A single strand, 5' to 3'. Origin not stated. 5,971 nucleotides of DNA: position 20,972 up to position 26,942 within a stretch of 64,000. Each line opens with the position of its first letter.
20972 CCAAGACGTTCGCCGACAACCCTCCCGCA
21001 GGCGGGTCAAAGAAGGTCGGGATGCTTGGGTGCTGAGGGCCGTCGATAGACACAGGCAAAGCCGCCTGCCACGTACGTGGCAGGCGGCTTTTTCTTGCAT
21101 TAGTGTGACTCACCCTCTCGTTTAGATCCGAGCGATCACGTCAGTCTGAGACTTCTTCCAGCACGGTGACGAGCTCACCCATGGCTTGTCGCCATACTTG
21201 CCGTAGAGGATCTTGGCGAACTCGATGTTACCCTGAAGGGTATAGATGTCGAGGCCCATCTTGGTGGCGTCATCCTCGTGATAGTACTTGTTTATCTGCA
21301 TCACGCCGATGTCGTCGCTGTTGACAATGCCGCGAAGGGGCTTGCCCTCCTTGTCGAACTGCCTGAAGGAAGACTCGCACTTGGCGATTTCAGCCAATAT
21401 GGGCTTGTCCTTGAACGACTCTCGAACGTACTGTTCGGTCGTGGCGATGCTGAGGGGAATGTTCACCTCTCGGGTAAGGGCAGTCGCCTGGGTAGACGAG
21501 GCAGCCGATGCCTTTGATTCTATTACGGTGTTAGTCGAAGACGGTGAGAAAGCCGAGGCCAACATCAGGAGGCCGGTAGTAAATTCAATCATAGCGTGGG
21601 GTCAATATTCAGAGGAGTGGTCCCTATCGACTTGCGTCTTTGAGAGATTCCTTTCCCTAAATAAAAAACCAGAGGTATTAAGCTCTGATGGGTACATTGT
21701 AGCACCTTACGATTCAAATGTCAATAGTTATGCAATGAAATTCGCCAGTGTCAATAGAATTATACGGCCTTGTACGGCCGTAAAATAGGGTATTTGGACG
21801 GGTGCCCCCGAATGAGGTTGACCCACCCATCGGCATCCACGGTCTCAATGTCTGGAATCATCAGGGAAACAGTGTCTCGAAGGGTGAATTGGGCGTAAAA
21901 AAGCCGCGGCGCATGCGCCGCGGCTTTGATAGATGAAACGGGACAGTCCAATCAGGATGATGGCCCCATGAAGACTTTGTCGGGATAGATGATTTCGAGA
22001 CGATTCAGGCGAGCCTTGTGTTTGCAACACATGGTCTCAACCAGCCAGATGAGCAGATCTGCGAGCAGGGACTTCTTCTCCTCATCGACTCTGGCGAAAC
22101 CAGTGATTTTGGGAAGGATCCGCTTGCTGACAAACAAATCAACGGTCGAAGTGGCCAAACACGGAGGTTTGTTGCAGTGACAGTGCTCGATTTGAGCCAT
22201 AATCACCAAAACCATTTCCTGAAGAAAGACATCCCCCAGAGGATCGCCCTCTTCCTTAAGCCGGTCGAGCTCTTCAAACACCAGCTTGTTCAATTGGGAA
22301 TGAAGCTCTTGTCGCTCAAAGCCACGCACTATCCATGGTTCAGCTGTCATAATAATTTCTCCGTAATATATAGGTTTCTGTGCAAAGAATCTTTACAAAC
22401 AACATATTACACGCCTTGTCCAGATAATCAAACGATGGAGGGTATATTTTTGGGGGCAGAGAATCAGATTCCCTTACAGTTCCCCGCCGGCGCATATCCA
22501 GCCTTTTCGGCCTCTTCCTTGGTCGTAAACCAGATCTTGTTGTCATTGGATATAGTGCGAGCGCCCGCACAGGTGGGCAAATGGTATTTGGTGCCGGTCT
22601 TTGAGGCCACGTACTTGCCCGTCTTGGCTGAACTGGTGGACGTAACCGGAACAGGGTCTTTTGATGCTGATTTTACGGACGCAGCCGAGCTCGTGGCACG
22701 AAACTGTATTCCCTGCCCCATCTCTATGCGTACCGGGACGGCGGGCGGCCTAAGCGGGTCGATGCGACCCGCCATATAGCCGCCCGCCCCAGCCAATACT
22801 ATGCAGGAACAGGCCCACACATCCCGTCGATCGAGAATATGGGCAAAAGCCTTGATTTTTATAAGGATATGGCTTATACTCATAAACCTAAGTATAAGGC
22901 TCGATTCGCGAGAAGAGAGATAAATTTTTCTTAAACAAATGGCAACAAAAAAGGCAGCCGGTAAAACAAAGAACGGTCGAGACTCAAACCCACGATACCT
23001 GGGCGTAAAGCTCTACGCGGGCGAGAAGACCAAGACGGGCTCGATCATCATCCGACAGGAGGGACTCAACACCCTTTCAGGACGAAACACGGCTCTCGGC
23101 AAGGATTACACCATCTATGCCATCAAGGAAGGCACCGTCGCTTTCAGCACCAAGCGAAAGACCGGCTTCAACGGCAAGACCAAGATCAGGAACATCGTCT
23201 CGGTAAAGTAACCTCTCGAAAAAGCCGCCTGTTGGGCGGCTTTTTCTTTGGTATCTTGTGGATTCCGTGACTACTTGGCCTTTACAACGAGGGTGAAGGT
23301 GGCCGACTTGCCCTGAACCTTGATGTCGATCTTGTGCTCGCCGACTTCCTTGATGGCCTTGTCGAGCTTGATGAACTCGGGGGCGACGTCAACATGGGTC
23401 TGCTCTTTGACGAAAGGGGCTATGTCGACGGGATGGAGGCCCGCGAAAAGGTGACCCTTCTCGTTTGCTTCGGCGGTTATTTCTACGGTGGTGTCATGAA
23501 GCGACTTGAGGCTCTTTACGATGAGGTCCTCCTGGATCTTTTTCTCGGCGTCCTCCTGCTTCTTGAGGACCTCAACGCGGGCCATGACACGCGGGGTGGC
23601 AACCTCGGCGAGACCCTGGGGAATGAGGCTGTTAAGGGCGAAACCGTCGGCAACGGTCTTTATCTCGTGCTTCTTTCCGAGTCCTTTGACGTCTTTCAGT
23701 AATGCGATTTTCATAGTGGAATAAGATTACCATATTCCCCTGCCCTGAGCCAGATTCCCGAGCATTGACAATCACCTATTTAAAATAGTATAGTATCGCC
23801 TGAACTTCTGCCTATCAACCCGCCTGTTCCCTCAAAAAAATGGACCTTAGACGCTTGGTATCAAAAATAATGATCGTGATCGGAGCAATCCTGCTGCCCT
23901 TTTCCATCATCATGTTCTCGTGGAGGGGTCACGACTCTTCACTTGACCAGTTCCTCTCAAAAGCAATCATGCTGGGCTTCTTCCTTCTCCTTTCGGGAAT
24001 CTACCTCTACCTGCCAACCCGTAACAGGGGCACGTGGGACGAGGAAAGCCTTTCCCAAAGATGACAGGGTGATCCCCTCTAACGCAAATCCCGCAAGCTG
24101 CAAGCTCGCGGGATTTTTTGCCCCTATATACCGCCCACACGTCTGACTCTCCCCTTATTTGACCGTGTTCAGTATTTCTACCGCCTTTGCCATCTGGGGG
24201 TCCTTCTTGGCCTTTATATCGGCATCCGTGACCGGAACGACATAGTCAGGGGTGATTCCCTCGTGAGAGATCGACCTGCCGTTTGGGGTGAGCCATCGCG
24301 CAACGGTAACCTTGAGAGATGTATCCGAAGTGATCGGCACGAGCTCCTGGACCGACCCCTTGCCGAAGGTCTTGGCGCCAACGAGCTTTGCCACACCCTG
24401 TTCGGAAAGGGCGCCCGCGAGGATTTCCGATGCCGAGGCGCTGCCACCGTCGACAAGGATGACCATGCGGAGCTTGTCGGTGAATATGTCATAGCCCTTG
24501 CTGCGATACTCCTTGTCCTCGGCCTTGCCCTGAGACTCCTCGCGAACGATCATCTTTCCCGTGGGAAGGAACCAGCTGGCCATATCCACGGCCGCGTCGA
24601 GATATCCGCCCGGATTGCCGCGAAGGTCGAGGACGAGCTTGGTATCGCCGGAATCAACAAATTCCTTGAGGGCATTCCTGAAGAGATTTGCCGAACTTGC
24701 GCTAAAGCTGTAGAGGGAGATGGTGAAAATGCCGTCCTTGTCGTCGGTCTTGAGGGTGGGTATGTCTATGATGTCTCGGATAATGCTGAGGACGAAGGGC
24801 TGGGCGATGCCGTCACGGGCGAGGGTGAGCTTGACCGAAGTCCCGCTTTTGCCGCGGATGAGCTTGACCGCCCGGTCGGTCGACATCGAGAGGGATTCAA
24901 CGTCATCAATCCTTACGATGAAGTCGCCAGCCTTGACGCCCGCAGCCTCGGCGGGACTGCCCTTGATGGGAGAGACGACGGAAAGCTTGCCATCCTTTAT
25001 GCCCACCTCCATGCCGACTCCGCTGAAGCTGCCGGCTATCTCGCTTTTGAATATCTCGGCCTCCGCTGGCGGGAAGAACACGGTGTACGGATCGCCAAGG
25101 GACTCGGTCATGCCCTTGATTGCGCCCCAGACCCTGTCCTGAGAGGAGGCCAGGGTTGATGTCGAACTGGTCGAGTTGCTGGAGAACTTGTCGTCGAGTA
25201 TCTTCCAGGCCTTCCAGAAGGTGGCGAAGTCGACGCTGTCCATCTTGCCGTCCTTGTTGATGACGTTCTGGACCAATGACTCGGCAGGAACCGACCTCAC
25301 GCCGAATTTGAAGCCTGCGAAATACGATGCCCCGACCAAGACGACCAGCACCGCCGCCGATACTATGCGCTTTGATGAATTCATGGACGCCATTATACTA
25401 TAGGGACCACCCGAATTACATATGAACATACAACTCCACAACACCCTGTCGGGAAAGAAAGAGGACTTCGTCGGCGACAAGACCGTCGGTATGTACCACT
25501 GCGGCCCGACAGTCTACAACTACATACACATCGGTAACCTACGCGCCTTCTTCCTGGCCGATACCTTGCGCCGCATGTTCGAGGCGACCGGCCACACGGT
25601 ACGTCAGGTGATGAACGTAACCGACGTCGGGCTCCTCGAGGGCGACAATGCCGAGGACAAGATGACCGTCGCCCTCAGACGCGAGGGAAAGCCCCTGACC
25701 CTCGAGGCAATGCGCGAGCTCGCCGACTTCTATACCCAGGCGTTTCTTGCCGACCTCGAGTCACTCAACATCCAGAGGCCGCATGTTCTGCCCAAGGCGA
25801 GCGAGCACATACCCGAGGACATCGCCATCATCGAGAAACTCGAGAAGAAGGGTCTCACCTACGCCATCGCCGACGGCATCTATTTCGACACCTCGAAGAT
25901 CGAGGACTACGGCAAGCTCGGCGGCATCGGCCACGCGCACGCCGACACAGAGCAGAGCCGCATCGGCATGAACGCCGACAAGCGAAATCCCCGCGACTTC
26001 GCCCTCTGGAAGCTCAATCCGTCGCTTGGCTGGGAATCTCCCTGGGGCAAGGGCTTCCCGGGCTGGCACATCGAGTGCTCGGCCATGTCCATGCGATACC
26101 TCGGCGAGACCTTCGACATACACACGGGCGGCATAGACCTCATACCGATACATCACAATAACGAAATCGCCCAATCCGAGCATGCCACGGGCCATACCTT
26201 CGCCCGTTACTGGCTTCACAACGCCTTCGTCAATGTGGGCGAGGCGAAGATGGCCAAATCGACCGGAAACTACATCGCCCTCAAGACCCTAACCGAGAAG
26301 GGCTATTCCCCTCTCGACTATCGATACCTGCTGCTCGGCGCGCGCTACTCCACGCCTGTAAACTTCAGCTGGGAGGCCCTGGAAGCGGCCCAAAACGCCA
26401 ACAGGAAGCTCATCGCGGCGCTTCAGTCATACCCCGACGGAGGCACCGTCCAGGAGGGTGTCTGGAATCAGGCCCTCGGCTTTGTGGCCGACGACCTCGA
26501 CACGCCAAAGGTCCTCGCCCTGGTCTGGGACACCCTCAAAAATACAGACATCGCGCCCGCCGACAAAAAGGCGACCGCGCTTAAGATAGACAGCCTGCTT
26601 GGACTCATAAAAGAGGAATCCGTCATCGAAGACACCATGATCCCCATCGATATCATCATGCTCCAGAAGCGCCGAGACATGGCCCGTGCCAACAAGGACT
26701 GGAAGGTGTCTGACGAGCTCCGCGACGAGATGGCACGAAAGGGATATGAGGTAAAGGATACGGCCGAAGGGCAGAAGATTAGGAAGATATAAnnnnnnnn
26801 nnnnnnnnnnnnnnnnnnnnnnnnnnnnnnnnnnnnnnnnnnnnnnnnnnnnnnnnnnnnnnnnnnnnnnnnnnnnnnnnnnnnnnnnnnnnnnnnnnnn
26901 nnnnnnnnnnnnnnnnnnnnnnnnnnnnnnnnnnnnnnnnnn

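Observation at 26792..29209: Cluster of three prepilin-type proteins with adhesin-like C-terminal domains (DUF1566/Lcl-like and two LamG-like), first one translationally coupled to cysS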

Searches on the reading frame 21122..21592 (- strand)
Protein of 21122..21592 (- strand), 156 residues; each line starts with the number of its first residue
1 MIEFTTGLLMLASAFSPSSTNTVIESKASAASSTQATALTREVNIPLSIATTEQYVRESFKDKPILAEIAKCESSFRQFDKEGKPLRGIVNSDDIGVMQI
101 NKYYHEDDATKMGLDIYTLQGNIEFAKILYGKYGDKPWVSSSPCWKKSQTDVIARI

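Call 61: search_protein_families(library=pfam, proteins=[window:21122-21592:-], max_evalue=0.01)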
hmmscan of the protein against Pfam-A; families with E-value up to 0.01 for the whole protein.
window:21122-21592:- (156 aa): 1 family
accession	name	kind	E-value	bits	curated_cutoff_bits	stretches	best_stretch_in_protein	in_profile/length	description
PF01464.25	SLT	-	0.0093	16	21.3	0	62-119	13-62/117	Transglycosylase SLT domain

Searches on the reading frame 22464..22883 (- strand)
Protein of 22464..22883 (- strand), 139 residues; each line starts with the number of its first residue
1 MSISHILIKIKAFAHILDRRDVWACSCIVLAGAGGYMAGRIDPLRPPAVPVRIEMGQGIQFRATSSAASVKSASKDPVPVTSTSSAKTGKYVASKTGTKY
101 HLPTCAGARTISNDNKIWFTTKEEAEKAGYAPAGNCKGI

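Call 61: search_protein_families(library=pfam, proteins=[window:22464-22883:-], max_evalue=0.01)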
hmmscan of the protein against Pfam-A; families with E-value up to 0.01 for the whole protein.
window:22464-22883:- (139 aa): 1 family
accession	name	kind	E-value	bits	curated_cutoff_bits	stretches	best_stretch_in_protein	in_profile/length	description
PF02805.21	Ada_Zn_binding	-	0.00014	22.3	23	1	89-137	16-63/65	Metal binding domain of Ada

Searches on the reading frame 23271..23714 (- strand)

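Call 11: search_protein_families(library=pfam, proteins=[window:23271-23714:-], max_evalue=0.001)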
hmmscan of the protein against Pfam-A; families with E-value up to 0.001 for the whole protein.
window:23271-23714:- (147 aa): 2 families
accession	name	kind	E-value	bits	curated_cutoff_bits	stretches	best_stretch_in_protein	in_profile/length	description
PF01281.25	Ribosomal_L9_N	-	4.1e-18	65.1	20.7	1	1-45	1-45/47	Ribosomal protein L9, N-terminal domain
PF03948.19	Ribosomal_L9_C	-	1.2e-11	45.3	23.2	1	70-145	8-85/86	Ribosomal protein L9, C-terminal domain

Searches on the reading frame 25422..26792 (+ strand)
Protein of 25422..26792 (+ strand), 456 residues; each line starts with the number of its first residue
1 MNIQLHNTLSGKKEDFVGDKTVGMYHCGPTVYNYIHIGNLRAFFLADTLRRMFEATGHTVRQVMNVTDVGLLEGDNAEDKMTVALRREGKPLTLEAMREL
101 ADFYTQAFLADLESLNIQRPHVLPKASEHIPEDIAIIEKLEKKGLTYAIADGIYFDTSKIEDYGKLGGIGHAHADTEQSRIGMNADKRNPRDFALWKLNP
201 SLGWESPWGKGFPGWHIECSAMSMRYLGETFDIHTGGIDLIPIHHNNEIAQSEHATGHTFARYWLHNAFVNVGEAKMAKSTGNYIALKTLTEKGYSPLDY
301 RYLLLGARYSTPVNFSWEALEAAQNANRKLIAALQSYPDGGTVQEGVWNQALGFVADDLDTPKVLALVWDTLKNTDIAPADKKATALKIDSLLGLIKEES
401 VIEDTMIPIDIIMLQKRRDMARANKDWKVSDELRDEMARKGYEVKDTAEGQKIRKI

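Call 3: search_protein_families(library=pfam, proteins=[window:25422-26792:+], max_evalue=0.1)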
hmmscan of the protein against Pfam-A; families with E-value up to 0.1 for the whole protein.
window:25422-26792:+ (456 aa): 6 families
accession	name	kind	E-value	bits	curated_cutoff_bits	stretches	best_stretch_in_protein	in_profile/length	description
PF01406.26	tRNA-synt_1e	-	2e-88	297.1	27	1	17-324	5-300/301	tRNA synthetases class I (C) catalytic domain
PF09334.17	tRNA-synt_1g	-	1.7e-06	27.5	20.1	1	249-334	300-383/391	tRNA synthetases class I (M)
PF01921.24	tRNA-synt_1f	-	3e-05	23.5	27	1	23-70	24-71/360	tRNA synthetases class I (K)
PF23493.1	CysS_C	-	4.6e-05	23.9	23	1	416-454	13-51/51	Cysteinyl-tRNA ligase anticodon binding domain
PF00750.26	tRNA-synt_1d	-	0.00042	19.8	23.3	1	17-72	17-72/349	tRNA synthetases class I (R), catalytic domain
PF00133.28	tRNA-synt_1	-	0.0052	16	22.7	0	24-99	27-102/414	tRNA synthetases class I (I, L, M and V)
